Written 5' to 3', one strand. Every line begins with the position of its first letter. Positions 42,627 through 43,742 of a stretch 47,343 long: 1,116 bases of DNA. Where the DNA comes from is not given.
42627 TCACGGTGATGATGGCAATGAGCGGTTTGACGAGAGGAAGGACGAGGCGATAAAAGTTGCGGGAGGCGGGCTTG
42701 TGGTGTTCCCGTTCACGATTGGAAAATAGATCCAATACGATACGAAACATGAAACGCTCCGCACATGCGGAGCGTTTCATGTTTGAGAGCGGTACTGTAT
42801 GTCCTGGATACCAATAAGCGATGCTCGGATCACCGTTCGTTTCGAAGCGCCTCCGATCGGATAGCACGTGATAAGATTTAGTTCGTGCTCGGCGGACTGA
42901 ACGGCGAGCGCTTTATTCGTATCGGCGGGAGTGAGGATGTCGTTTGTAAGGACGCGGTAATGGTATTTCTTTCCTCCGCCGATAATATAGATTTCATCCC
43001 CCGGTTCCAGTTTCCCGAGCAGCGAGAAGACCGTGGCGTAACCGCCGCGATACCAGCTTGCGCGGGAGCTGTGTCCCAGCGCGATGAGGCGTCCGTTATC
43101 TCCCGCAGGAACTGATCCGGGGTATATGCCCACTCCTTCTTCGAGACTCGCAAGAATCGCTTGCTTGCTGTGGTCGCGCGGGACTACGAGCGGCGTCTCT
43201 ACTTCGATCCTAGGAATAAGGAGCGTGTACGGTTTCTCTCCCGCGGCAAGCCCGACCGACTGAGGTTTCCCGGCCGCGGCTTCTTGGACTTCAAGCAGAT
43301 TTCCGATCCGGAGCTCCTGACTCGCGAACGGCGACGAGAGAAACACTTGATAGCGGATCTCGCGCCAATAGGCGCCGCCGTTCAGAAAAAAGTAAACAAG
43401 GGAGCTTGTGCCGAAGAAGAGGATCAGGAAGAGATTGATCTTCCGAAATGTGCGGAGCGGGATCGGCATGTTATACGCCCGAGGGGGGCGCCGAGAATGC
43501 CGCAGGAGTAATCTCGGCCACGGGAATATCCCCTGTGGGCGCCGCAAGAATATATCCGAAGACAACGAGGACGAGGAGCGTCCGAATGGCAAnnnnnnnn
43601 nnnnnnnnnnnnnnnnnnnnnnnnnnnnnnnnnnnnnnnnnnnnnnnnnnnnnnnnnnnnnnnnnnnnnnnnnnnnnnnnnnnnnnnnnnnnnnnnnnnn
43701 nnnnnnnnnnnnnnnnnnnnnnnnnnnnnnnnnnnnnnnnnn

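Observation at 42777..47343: Minus-strand surface-display operon: giant Ig-repeat/DUF11 protein, CAP-domain protein, sortase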

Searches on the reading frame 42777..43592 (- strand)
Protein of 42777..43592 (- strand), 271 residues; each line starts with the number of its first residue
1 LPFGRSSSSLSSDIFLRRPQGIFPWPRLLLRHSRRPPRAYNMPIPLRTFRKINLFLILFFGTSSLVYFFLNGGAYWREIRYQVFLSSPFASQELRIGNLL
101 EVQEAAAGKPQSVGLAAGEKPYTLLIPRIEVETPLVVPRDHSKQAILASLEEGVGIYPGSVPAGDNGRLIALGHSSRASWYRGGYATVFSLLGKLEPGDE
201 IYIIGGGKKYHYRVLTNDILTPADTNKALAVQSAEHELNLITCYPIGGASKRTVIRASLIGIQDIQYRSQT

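Call 4: search_protein_families(library=pfam, proteins=[window:42777-43592:-], max_evalue=0.01)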
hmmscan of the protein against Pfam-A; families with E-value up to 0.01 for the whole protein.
window:42777-43592:- (271 aa): 1 family
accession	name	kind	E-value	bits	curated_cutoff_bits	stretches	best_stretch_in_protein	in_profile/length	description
PF04203.18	Sortase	-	4.3e-19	68.9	26.6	1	125-259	2-124/125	Sortase domain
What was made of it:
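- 42777..43469 (-): Sortase gene (230 aa). Features:
- N-terminal TM at 43383..43439;
- conserved SPFAS at 43320..43334;
- catalytic domain at 42816..43220;
- His133 at 43071..43073;
- Cys202 at 42864..42866;
- Arg211 at 42837..42839. PF04203 at 4.3e-19 (call 4).
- On Sortase superfamily (PF04203 / MEROPS C60): PF04203 scores 68.9 bits against 26.6 (call 4).
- Checked: PF04203 matches at E 4.3e-19 (call 4).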

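Call 5: search_protein_families(library=ncbifam, proteins=[window:42777-43592:-], max_evalue=1)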
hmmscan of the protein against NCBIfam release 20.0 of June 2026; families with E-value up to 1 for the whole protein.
window:42777-43592:- (271 aa): 7 families
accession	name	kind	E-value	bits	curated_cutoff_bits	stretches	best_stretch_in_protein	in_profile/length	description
NF058671.1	sortase_SrtD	exception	6.1e-15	55.4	140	1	104-258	47-186/187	class D sortase, LPxTATN-specific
NF033746.1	class_D_sortase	subfamily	6.6e-14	51.9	165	1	117-259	6-133/135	class D sortase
TIGR01076.1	sortase_fam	subfamily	7.1e-14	51.8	39.35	1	124-257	3-125/136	sortase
NF033745.1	class_C_sortase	subfamily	1.4e-13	51.1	160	1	124-257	96-218/220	class C sortase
NF033747.1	class_E_sortase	subfamily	5.5e-09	36.2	160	1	101-259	50-205/211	class E sortase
NF033748.1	class_F_sortase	subfamily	1.5e-07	31.1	166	1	119-243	9-133/155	class F sortase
TIGR03784.1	marine_sortase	equivalog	9e-07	28.7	158.25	1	186-256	100-169/174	class GN sortase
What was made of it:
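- On Sortase superfamily (PF04203 / MEROPS C60): TIGR01076 scores 51.8 against 39.35 (call 5).
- On Sortase-assembled pilus locus: The class C cutoff is not reached (call 5).
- The class C model scores 51 bits against a cutoff of 160 (call 5).
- Tried and rejected: Assignment to sortase classes C, D or E was considered and rejected on the NCBIfam cutoffs (call 5).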

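Call 8: find_homologous_proteins(query=window:42777-43469:-)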
Query window:42777-43469:- (230 aa): 156 proteins with E <= 0.001 among 667 candidates; the best 120 are listed.
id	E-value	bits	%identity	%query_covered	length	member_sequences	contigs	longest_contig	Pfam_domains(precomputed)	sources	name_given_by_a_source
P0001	7.1e-148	508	100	100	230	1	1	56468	PF04203.19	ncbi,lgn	-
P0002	2.9e-76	274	62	85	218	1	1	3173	PF04203.19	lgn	-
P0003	1.0e-73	266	56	95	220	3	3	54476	PF04203.19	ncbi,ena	-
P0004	1.1e-73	266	56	95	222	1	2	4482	PF04203.19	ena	-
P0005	1.7e-72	262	56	95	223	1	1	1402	PF04203.19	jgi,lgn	jgi:LPXTG-site transpeptidase (sortase) family protein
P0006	2.5e-72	261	55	97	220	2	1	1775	PF04203.19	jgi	jgi:LPXTG-site transpeptidase (sortase) family protein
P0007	4.5e-72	260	56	95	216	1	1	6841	PF04203.19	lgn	-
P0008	1.0e-70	256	55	95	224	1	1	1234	PF04203.19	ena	-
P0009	1.9e-70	255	53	94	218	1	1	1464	PF04203.19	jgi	-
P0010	2.0e-70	255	55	96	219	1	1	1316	PF04203.19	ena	-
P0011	3.0e-70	254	53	97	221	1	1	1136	PF04203.19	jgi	jgi:LPXTG-site transpeptidase (sortase) family protein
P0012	5.7e-70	254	56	94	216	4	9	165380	PF04203.19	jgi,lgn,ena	-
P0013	6.8e-70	253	55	96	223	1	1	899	PF04203.19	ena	-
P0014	7.9e-70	253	56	94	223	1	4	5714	PF04203.19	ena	-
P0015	1.4e-69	252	58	87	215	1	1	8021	PF04203.19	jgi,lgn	jgi:LPXTG-site transpeptidase (sortase) family protein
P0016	3.7e-69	251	53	94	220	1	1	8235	PF04203.19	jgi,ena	-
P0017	3.9e-69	251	53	95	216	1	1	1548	PF04203.19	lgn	-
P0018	3.7e-68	248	54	94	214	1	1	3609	PF04203.19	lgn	-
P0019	4.1e-68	247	54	95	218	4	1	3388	PF04203.19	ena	-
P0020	4.9e-68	247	57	91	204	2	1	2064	PF04203.19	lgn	-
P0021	6.4e-68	247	52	95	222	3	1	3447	PF04203.19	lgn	-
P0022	7.4e-68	247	51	87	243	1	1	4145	PF04203.19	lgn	-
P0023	9.8e-68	246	53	95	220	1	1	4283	PF04203.19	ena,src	-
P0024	3.1e-67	245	51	97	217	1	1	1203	PF04203.19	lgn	-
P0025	4.2e-67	244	51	95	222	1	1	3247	PF04203.19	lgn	-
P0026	2.0e-66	242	54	85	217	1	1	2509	PF04203.19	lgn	-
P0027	2.9e-66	241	49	93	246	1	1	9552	PF04203.19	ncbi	ncbi:MAG: sortase, partial [Candidatus Liptonbacteria bacterium]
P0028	4.6e-66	241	53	95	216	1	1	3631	PF04203.19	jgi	-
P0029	4.6e-66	241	51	86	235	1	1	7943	PF04203.19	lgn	-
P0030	6.2e-66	240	53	94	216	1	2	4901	PF04203.19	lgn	-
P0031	6.5e-66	240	52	95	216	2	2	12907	PF04203.19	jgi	jgi:LPXTG-site transpeptidase (sortase) family protein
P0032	6.5e-66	240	52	96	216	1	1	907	PF04203.19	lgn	-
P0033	1.0e-65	240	50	96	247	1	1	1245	PF04203.19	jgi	jgi:LPXTG-site transpeptidase (sortase) family protein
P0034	1.1e-65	239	51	94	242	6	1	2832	PF04203.19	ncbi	-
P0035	1.9e-65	239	55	89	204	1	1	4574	PF04203.19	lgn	-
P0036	2.5e-65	238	51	96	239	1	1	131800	PF04203.19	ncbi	-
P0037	4.1e-65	238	53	94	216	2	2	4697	PF04203.19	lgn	-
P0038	6.7e-65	237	53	94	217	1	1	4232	PF04203.19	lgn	-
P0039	8.0e-65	237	54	91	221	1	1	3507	PF04203.19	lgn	-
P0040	1.1e-64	236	51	94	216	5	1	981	PF04203.19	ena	-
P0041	1.4e-64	236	50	95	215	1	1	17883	PF04203.19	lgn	-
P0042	1.9e-64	235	49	97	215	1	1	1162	PF04203.19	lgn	-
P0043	2.2e-64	235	53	93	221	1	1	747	PF04203.19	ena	-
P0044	4.0e-64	234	50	95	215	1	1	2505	PF04203.19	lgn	-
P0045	4.9e-64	234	53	95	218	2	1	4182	PF04203.19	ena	-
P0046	6.1e-64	234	53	93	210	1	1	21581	PF04203.19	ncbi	-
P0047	8.4e-64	233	50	85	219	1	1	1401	PF04203.19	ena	-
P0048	1.2e-63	233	53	94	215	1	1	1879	PF04203.19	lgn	-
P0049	1.7e-63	232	51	95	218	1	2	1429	PF04203.19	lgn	-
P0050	2.4e-63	232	52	94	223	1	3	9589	PF04203.19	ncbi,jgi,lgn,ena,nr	ncbi:MAG TPA: sortase [Candidatus Paceibacterota bacterium]|nr:sortase [Candidatus Paceibacterota ba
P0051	6.5e-63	230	53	93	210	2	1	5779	PF04203.19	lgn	-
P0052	1.2e-62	230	51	89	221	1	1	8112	PF04203.19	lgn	-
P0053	1.9e-62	229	49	95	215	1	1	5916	PF04203.19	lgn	-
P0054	2.2e-62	229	50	85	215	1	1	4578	PF04203.19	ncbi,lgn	-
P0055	5.5e-62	227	46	97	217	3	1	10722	PF04203.19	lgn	-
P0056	7.7e-62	227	51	96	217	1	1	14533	PF04203.19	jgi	jgi:LPXTG-site transpeptidase (sortase) family protein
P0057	9.6e-62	227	50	94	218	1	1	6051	PF04203.19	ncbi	-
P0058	1.2e-61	226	50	94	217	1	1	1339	PF04203.19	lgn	-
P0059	1.3e-61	226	47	96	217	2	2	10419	PF04203.19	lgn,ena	-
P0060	1.3e-61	226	50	94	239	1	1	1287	PF04203.19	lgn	-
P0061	5.4e-61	224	50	96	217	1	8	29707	PF04203.19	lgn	-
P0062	6.0e-61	224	49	94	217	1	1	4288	PF04203.19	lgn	-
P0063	1.0e-60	223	49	92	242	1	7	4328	PF04203.19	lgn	-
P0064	1.3e-60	223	47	96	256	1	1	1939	PF04203.19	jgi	jgi:LPXTG-site transpeptidase (sortase) family protein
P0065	2.0e-60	222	48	94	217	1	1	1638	PF04203.19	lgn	-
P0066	1.1e-59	220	48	95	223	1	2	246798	PF04203.19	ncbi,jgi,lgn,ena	-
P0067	1.6e-59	219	49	95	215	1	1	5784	PF04203.19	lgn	-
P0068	2.4e-59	219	53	88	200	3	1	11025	PF04203.19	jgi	jgi:LPXTG-site transpeptidase (sortase) family protein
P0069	2.5e-59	219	51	90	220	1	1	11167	PF04203.19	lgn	-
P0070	5.0e-59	218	50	94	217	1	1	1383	PF04203.19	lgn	-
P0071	7.2e-59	217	49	95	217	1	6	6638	PF04203.19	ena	-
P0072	9.7e-59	217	46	97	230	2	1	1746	PF04203.19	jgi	jgi:LPXTG-site transpeptidase (sortase) family protein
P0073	2.6e-58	215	49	95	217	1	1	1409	PF04203.19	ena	-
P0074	9.9e-58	214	50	94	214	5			PF04203.19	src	-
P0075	1.5e-57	213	49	93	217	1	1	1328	PF04203.19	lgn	-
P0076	2.1e-57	212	49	93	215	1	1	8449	PF04203.19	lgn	-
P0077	2.2e-57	212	50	96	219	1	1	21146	PF04203.19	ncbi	-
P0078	2.3e-57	212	47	83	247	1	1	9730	PF04203.19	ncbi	ncbi:MAG: sortase [Candidatus Liptonbacteria bacterium]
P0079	2.7e-57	212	47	97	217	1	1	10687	PF04203.19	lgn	-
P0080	3.0e-57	212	48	95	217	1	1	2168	PF04203.19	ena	-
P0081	3.5e-57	212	47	93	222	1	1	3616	PF04203.19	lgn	-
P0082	4.7e-57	211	47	95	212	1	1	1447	PF04203.19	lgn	-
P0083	5.9e-57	211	46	97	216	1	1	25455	PF04203.19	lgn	-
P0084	6.8e-57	211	49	92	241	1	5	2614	PF04203.19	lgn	-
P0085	1.2e-56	210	47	94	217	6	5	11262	PF04203.19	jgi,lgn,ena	-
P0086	2.9e-56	209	51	90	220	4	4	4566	PF04203.19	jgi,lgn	jgi:LPXTG-site transpeptidase (sortase) family protein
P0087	1.1e-55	207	48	94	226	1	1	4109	PF04203.19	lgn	-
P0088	2.4e-55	206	47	96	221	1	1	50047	PF04203.19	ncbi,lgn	-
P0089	4.3e-55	205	51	88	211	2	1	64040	PF04203.19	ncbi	ncbi:MAG: sortase [Patescibacteria group bacterium]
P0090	5.0e-55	205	48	94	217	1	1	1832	PF04203.19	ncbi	-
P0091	5.8e-55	204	48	85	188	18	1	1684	PF04203.19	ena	-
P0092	6.0e-55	204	49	94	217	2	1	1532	PF04203.19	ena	-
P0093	9.1e-55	204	48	94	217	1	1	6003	PF04203.19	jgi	-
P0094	1.0e-54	204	47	94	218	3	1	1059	PF04203.19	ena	-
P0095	1.1e-54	204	48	94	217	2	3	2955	PF04203.19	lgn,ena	-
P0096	1.8e-54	203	48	94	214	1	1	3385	PF04203.19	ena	-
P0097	2.0e-54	203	46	94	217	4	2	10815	PF04203.19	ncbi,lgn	-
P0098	2.1e-54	203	50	93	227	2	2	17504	PF04203.19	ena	-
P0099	2.1e-54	203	48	94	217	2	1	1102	PF04203.19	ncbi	-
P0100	5.5e-54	201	42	97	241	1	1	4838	PF04203.19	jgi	jgi:LPXTG-site transpeptidase (sortase) family protein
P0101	7.0e-54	201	48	92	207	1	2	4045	PF04203.19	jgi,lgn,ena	-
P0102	1.2e-53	200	47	92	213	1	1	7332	PF04203.19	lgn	-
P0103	1.4e-53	200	48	94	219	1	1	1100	PF04203.19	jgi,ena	-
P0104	2.5e-53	199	47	93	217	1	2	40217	PF04203.19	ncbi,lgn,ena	-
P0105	8.1e-53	197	47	94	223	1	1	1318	PF04203.19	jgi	-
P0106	1.2e-51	194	52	81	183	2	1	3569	PF04203.19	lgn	-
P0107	3.0e-51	192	49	89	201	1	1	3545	PF04203.19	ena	-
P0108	3.2e-50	189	49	89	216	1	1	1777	PF04203.19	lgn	-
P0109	7.8e-50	188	43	93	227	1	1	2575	PF04203.19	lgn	-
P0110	1.1e-49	187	46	92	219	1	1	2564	PF04203.19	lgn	-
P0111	1.2e-49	187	44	94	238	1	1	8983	PF04203.19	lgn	-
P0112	1.5e-49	187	47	94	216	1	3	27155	PF04203.19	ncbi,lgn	-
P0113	2.1e-49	186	45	93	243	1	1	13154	PF04203.19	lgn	-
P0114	2.2e-49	186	44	93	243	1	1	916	PF04203.19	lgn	-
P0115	2.2e-49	186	47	88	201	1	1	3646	PF04203.19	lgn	-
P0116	2.8e-49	186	41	97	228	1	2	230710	PF04203.19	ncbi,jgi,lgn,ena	ncbi:MAG: class E sortase [Candidatus Paceibacterota bacterium]|jgi:LPXTG-site transpeptidase (sorta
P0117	3.2e-49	186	43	94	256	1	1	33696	PF04203.19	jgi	jgi:LPXTG-site transpeptidase (sortase) family protein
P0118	4.3e-49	185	46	87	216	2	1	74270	PF04203.19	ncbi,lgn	-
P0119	5.4e-49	185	43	97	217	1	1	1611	PF04203.19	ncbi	-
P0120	8.1e-49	184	58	62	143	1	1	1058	PF04203.19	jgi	jgi:LPXTG-site transpeptidase (sortase) family protein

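Call 10: find_encoding_contigs(protein=P0001, flank=10000, max_places=4)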
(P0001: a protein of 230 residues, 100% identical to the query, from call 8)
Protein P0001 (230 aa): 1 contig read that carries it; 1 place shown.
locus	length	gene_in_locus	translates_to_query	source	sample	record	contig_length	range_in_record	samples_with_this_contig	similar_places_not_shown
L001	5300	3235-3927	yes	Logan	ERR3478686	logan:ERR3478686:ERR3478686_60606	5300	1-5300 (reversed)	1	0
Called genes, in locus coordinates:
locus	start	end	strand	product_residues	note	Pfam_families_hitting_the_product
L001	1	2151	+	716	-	?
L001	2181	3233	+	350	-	PF00188:CAP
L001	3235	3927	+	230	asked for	PF04203:Sortase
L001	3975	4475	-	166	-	PF23951:DUF7282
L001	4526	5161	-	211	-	PF01810:LysE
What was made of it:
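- On LPXTG-type cell-wall sorting signal: The 5' end lies outside the window, and the contig could not be extended (call 10).
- Tried and rejected: The exact sortase protein is on record on a 56,468-nt NCBI contig (call 8), but the look-up returned only a 5.3-kb Logan contig that ends inside the same gene (call 10).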

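Call 12: find_related_loci(query=A1, collection=genome_contigs, flank=10000)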
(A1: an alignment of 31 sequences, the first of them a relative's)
Query A1 (230 aa) in genome_contigs; peptide patterns used: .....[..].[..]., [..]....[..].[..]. (x = any residue, [..] = any of these).
37 stretches matched a pattern; 20 encode a relative of the query (tblastn E <= 1e-3); 19 distinct loci.
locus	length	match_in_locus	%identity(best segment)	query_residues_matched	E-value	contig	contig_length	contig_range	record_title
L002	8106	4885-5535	58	6-224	3e-78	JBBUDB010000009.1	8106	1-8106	MAG: Patescibacteria group bacterium isolate H51-bin005_1 H51_bin005_1_000000000009, whole genome shotgun sequence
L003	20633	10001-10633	58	9-224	3e-78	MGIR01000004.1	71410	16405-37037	MAG: Candidatus Wolfebacteria bacterium RIFCSPLOWO2_01_FULL_45_19 rifcsplowo2_01_scaffold_1670, whole genome shotgun seq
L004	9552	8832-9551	49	9-222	9e-73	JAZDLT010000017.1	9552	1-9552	MAG: Candidatus Liptonbacteria bacterium isolate MEGAHIT-group-0.617 k141_11963621, whole genome shotgun sequence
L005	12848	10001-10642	53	7-224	6e-72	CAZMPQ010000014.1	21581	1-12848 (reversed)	MAG TPA_asm: uncultured Candidatus Saccharibacteria bacterium isolate SRP237561_co1_44 genome assembly, contig: NODE_392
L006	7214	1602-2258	52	9-224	5e-71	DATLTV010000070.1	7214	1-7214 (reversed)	MAG TPA_asm: Candidatus Paceibacterota bacterium isolate SMAG_U13966 k141_575016, whole genome shotgun sequence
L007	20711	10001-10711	49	8-224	2e-70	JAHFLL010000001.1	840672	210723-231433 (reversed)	MAG: Candidatus Liptonbacteria bacterium isolate nzgw432 NODE_2_length_840673_cov_9.797161, whole genome shotgun sequenc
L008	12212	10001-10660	46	4-230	2e-69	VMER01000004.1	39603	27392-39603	MAG: Parcubacteria group bacterium LiPW_15 LiPW15_scaffold_565, whole genome shotgun sequence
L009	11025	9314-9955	51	7-224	1e-68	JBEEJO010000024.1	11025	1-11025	MAG: Candidatus Parcubacteria bacterium isolate cobbmillcreek_2019_sw_WHONDRS-S19S_0090_A_bin.15 scaffold_0000731, whole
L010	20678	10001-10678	50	6-224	5e-67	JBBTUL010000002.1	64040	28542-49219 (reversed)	MAG: Patescibacteria group bacterium isolate H41-bin154_1 H41_bin154_1_000000000002, whole genome shotgun sequence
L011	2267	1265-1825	50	30-224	6e-65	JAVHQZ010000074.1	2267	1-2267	MAG: Candidatus Paceibacterota bacterium isolate WB01no18_49_12 NODE_35086_length_2267_cov_4.568264, whole genome shotgu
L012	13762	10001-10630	47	9-222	1e-60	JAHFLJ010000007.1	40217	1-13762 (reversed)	MAG: Candidatus Liptonbacteria bacterium isolate nzgw430 NODE_315_length_40218_cov_6.142829, whole genome shotgun sequen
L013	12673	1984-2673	40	1-224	2e-58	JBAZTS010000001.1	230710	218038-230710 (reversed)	MAG: Candidatus Paceibacterota bacterium isolate SO_2017_GW1_209 NODE_420_length_230710_cov_6.382726_OW334_2017, whole g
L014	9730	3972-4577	47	30-219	1e-58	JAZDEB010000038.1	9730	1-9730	MAG: Candidatus Liptonbacteria bacterium isolate MEGAHIT-group-0.117 k141_12070860, whole genome shotgun sequence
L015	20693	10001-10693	45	4-228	6e-57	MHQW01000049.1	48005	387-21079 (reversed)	MAG: Candidatus Sungbacteria bacterium RIFCSPLOWO2_02_FULL_51_17 rifcsplowo2_02_scaffold_906, whole genome shotgun seque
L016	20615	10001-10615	45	9-219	9e-57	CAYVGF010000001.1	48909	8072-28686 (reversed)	MAG TPA_asm: uncultured Candidatus Saccharibacteria bacterium isolate SRP216583_co2_249 genome assembly, contig: NODE_33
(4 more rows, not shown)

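Call 31: predict_structure(alignment_id=A1)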
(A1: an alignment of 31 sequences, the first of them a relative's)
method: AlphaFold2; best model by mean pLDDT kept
length: 230 residues; sequences in the alignment: 31
mean_pLDDT: 84.3   pTM: 0.73
mean pLDDT of the five models: 84.3, 84.1, 83.7, 83.6, 82.8
residues with pLDDT >= 90: 121; 70-90: 65; 50-70: 37; < 50: 7
segments of 3 or more residues with pLDDT < 50: 64-70
pLDDT, mean of each block of 10 residues (from residue 1): 93 98 93 81 80 66 49 69 94 93 89 92 93 72 68 96 95 96 91 88 67 96 81
secondary structure, 60 per line:
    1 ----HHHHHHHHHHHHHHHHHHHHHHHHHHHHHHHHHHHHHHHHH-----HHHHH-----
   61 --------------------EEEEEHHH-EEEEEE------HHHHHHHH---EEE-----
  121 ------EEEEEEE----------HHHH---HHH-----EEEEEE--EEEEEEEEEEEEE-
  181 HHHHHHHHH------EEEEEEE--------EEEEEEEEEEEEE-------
elements in order: H5-45 H51-55 E81-85 E90-95 H102-109 E113-115 E127-133 H144-147 E159-164 E167-179 H181-189 E196-202 E211-223
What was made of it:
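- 42777..43469 (-): AF2 pLDDT is 84 (call 31).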
